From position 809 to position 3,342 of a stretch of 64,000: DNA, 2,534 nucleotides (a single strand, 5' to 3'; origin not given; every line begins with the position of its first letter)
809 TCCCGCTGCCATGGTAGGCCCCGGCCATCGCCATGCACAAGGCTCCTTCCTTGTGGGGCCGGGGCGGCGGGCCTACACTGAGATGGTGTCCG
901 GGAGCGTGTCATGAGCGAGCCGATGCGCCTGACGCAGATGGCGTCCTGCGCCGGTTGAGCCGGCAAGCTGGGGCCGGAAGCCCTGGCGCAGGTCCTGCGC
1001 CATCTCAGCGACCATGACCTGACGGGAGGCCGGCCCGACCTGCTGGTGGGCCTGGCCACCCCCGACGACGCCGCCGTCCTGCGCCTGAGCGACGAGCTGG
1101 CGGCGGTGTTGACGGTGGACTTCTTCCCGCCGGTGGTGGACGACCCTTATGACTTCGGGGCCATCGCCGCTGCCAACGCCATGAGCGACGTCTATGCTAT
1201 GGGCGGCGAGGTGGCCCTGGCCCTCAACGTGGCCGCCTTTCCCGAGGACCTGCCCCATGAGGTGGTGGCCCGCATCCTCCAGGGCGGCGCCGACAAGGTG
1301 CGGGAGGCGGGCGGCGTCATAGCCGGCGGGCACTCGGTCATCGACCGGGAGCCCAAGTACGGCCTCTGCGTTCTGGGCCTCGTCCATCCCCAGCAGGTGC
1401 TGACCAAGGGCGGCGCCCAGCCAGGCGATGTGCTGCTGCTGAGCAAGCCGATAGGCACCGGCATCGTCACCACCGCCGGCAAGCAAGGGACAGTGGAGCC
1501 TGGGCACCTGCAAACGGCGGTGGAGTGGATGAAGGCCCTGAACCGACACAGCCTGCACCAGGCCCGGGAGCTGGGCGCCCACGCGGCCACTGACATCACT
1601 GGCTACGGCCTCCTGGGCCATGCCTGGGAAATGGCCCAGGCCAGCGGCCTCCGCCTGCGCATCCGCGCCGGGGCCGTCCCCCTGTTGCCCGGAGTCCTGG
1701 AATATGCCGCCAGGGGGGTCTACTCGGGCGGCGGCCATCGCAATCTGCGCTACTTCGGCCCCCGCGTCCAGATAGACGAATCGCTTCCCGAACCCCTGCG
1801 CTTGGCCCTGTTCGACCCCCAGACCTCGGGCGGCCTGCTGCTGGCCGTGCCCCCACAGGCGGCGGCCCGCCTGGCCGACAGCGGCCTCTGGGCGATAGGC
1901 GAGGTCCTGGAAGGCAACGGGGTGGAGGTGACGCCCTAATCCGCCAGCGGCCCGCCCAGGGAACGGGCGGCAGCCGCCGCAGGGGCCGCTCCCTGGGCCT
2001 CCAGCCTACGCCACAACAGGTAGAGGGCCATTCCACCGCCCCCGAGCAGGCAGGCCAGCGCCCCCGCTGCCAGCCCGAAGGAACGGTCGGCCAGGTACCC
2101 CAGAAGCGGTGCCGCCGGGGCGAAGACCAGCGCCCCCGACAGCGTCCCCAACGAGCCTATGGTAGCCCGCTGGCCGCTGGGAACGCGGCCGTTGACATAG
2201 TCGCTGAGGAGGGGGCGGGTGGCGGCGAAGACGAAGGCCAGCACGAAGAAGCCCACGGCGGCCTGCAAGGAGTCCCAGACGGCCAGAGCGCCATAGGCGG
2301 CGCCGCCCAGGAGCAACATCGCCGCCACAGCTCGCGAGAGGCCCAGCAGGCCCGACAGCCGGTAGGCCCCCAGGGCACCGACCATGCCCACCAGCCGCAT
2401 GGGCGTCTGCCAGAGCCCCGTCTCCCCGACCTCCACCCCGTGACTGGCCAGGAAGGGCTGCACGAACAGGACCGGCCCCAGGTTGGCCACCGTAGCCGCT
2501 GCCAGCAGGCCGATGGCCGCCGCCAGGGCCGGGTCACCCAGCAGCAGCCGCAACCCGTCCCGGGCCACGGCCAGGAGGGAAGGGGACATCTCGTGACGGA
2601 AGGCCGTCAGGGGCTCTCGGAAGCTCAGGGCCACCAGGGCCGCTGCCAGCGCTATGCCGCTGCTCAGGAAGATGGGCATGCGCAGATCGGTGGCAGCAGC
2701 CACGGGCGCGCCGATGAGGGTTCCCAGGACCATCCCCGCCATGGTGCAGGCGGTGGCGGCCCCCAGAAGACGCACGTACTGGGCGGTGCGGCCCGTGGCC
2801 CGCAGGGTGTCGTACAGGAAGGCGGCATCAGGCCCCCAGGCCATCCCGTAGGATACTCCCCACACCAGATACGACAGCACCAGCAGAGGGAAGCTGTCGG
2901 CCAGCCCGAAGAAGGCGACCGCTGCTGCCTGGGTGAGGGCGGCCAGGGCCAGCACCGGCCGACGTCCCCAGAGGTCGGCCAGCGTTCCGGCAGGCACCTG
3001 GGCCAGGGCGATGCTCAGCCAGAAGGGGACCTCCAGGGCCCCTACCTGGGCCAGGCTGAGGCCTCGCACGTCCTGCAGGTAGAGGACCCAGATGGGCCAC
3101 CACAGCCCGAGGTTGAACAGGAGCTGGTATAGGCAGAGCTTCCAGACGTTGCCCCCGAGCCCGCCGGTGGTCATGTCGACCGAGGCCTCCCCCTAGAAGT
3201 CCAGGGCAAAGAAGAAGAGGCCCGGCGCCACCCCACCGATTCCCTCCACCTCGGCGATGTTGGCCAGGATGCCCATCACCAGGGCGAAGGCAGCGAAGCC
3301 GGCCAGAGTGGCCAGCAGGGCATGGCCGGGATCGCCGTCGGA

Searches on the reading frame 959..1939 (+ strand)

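Call 43: search_protein_families(library=pfam, proteins=[window:959-1939:+], max_evalue=0.00001)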
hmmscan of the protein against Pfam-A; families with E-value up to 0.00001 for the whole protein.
window:959-1939:+ (326 aa): 2 families
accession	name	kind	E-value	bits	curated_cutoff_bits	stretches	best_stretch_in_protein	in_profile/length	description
PF00586.29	AIRS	-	5.5e-25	88.4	24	1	36-142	2-112/112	AIR synthase related protein, N-terminal domain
PF02769.27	AIRS_C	-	3.8e-16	60.1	23.1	1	154-324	1-153/156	AIR synthase related protein, C-terminal domain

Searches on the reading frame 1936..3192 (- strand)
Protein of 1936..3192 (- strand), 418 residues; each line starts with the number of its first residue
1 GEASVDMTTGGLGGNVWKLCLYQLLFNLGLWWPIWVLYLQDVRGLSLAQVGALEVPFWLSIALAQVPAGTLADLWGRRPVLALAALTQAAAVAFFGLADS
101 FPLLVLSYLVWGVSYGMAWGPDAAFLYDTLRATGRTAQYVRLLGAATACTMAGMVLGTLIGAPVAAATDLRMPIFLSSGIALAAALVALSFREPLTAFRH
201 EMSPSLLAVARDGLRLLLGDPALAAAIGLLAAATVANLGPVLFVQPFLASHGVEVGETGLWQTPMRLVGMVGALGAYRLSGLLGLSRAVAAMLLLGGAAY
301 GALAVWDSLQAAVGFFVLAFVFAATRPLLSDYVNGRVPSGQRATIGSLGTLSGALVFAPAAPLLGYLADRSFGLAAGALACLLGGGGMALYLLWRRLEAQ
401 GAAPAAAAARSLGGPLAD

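Call 43: search_protein_families(library=pfam, proteins=[window:1936-3192:-], max_evalue=0.00001)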
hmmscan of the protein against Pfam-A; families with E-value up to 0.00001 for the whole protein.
window:1936-3192:- (418 aa): 1 family
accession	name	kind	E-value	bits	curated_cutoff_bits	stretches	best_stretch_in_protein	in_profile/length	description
PF07690.21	MFS_1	-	6.7e-19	68.4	33.4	1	26-356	10-342/347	Major Facilitator Superfamily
